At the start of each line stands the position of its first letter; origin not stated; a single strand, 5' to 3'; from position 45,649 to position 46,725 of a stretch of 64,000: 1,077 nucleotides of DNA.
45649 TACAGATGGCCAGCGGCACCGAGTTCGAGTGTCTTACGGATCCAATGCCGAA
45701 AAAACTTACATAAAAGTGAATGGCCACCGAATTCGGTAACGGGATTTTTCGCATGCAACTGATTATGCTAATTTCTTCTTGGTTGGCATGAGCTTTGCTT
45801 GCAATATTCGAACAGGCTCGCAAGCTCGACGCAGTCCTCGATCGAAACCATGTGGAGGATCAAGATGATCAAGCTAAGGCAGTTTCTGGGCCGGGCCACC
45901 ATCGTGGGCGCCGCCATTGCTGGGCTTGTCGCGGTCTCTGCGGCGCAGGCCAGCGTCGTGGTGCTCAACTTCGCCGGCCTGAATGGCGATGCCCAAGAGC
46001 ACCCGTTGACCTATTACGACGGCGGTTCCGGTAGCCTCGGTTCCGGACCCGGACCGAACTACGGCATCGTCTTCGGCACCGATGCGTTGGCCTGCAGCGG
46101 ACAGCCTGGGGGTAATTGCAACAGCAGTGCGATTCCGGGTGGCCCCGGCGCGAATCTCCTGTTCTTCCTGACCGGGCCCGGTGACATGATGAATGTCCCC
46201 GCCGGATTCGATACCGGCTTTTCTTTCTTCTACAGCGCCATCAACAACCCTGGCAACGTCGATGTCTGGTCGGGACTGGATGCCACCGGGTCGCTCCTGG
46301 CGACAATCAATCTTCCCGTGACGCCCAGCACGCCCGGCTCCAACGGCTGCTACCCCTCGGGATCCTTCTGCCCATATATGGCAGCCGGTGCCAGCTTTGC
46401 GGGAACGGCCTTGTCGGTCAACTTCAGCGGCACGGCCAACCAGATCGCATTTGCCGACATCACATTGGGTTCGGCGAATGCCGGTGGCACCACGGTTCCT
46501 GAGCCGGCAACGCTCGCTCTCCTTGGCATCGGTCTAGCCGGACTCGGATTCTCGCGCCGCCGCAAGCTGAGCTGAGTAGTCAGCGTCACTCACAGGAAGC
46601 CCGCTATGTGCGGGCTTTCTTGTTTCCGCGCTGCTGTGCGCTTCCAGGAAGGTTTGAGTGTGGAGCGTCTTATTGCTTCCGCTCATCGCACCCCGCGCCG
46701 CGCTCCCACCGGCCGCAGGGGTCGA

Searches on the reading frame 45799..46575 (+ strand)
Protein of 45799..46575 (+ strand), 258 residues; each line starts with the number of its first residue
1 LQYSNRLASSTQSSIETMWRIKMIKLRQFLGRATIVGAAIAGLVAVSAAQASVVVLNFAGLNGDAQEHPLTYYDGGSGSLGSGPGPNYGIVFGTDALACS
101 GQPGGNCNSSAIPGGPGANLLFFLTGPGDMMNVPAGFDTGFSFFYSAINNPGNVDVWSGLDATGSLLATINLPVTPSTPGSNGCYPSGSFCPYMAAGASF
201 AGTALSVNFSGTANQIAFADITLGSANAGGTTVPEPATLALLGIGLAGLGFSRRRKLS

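Call 32: search_protein_families(library=pfam, proteins=[window:45799-46575:+], max_evalue=0.01)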
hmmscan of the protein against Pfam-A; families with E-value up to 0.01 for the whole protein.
window:45799-46575:+ (258 aa): 2 families
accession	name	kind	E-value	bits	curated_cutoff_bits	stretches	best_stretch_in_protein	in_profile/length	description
PF07589.16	PEP-CTERM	-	1.7e-08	34.7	20.7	1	232-254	1-24/24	PEP-CTERM motif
PF18205.6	VPDSG-CTERM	-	0.0098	16.1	25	1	237-256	7-26/26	VPDSG-CTERM motif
